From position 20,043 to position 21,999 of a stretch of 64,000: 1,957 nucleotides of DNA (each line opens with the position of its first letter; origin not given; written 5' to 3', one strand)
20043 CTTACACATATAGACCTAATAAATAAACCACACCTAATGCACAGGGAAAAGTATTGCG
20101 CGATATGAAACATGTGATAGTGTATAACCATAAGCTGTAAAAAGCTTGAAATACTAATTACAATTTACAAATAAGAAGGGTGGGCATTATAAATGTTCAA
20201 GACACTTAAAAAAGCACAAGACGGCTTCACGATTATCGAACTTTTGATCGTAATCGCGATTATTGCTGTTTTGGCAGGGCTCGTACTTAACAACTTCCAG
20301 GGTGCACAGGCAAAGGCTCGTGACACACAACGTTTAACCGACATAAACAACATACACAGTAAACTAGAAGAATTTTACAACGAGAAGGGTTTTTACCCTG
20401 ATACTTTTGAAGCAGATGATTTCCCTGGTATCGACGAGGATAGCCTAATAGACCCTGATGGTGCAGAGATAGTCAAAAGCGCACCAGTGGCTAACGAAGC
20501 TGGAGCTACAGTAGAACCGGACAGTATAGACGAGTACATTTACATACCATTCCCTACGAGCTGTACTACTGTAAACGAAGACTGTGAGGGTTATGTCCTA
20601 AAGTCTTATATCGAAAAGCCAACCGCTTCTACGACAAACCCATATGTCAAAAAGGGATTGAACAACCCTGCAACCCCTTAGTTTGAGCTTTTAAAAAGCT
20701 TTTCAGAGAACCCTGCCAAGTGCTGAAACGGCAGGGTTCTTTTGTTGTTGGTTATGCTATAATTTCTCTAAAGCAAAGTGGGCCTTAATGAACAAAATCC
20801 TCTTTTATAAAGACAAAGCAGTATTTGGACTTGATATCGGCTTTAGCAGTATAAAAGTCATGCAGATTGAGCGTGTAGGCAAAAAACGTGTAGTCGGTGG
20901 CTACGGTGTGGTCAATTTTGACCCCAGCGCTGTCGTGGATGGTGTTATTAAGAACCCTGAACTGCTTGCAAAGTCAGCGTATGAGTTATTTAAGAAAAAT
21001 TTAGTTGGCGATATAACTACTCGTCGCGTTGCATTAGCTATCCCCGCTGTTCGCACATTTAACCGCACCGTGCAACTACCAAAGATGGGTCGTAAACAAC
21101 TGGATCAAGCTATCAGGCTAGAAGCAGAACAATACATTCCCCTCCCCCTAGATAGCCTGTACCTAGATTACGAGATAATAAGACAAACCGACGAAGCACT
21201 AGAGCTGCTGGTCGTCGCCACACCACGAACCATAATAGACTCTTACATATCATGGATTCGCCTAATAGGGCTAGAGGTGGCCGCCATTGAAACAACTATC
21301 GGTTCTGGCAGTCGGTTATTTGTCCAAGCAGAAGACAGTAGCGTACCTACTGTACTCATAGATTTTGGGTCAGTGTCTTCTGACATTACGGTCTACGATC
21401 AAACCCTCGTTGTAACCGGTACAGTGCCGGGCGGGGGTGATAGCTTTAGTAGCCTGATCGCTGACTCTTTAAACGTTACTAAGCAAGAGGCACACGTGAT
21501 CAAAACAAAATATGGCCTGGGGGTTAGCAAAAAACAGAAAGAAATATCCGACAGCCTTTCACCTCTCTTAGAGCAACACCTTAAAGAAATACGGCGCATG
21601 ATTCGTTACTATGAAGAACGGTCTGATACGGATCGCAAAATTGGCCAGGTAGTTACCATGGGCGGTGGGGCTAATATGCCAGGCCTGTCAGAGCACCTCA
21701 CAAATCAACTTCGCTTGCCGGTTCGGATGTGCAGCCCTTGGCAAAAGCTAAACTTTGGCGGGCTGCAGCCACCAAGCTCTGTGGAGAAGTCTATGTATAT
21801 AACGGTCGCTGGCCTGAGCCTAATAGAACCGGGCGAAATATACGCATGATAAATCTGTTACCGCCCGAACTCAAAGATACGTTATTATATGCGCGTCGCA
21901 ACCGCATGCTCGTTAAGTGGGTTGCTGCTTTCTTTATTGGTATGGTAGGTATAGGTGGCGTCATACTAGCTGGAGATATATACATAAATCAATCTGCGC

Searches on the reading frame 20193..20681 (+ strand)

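Call 52: search_protein_families(library=pfam, proteins=[window:20193-20681:+], max_evalue=0.001)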
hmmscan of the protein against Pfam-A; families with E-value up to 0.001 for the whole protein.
window:20193-20681:+ (162 aa): 1 family
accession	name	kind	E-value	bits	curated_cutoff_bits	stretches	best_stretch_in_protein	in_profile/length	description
PF07963.17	N_methyl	-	3.7e-08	33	21.2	1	7-32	2-27/27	Prokaryotic N-terminal methylation motif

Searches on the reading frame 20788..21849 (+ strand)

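Call 52: search_protein_families(library=pfam, proteins=[window:20788-21849:+], max_evalue=0.001)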
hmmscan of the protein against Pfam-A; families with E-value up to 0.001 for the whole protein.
window:20788-21849:+ (353 aa): 4 families
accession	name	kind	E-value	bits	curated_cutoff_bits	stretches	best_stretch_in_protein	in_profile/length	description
PF11104.14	PilM_2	-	4.6e-37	128.2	27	1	14-345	1-337/340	Type IV pilus assembly protein PilM;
PF14450.12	FtsA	-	1.1e-13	52.1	31.8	1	189-342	1-127/127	Cell division protein FtsA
PF25216.1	Volactin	-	8.9e-05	22.5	35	1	179-308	159-291/321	Volactin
PF05134.19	T2SSL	-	0.00018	21.5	25.5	1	67-167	35-131/231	Type II secretion system (T2SS), protein L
